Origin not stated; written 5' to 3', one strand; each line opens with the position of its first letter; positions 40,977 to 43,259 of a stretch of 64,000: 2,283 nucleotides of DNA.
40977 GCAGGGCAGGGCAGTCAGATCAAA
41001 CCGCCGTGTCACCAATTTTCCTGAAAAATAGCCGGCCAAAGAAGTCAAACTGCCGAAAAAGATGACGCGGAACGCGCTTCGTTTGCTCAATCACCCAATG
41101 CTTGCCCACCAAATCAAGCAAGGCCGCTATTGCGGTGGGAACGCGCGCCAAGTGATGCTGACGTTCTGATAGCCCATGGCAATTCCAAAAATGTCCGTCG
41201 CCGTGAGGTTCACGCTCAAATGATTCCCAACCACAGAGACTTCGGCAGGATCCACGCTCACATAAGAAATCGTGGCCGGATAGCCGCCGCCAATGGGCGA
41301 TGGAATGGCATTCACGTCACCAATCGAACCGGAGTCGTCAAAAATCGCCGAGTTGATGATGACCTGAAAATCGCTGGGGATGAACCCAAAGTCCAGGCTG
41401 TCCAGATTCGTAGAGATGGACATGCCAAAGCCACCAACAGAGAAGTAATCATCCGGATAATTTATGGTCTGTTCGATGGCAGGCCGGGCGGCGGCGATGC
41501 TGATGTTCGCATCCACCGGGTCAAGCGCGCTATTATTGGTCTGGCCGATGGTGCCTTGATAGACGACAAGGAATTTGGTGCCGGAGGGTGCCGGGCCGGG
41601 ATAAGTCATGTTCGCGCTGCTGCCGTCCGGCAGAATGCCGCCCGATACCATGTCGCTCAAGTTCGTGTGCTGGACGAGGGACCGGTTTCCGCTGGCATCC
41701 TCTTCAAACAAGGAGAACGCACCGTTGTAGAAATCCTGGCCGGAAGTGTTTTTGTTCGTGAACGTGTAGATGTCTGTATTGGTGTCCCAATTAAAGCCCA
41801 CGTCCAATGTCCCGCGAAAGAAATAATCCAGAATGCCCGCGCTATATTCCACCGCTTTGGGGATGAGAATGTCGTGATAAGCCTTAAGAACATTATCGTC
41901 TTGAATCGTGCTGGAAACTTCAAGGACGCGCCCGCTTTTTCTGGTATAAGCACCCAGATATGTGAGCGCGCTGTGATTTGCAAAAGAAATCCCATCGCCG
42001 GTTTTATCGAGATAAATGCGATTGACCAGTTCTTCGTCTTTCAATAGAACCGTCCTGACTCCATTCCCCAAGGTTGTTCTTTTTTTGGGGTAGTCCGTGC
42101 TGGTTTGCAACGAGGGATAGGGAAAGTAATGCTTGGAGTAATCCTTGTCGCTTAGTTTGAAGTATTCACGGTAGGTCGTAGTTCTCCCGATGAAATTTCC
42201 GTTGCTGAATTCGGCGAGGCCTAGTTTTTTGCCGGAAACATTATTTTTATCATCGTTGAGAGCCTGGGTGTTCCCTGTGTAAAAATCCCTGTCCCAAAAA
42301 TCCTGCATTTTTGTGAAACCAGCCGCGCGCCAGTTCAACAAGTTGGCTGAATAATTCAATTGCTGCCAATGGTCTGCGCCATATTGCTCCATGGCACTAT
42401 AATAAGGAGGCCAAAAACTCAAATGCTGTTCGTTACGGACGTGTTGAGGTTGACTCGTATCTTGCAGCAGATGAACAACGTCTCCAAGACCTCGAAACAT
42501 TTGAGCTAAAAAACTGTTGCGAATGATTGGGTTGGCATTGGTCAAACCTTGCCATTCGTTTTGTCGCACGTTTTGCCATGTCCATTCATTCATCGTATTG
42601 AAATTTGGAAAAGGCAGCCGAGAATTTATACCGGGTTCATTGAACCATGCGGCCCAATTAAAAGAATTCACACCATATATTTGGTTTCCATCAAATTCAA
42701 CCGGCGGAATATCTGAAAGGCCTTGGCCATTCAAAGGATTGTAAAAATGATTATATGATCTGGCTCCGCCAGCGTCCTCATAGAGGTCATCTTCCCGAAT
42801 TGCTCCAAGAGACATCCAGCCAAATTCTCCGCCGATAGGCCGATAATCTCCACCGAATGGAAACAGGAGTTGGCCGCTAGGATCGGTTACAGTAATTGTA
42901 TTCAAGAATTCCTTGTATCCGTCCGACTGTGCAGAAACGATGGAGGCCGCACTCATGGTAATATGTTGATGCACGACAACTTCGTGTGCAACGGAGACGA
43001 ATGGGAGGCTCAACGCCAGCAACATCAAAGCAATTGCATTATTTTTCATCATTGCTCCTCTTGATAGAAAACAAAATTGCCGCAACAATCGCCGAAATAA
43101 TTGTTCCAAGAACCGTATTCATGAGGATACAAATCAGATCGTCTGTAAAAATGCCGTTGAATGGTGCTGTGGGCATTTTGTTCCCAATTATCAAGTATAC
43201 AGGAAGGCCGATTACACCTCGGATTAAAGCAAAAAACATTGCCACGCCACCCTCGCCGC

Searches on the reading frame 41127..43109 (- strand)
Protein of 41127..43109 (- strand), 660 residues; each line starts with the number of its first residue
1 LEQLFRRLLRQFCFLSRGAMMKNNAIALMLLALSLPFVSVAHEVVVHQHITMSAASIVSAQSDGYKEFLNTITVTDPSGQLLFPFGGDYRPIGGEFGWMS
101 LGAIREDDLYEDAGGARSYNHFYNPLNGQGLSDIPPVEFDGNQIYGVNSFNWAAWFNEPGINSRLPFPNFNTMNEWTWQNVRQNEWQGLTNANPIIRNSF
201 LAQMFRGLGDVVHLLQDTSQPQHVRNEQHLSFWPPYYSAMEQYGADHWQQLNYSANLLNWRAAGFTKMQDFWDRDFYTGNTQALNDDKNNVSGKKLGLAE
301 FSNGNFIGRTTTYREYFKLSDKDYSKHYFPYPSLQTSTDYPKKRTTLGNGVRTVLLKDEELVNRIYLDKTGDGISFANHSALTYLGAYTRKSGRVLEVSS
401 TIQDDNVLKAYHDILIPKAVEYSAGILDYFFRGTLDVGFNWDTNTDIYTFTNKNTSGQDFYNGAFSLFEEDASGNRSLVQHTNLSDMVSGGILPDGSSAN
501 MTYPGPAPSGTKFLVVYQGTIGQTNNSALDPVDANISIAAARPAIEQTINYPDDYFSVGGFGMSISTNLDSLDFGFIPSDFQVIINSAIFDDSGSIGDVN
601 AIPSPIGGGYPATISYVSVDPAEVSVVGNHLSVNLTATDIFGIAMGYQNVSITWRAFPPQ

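Call 8: search_protein_families(library=pfam, proteins=[window:41127-43109:-], max_evalue=0.01)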
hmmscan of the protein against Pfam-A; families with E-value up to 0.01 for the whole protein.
window:41127-43109:- (660 aa): 0 families

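Call 45: search_protein_families(library=ncbifam, proteins=[window:41127-43109:-], max_evalue=0.1)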
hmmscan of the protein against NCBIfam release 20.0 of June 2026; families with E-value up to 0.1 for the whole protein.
window:41127-43109:- (660 aa): 0 families

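Call 59: search_protein_families(library=padloc, proteins=[window:41127-43109:-], max_evalue=0.1)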
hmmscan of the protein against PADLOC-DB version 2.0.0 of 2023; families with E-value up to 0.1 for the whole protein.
window:41127-43109:- (660 aa): 0 families

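Call 60: search_protein_families(library=phrogs, proteins=[window:41127-43109:-], max_evalue=0.1)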
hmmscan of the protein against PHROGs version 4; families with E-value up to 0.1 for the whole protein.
window:41127-43109:- (660 aa): 0 families
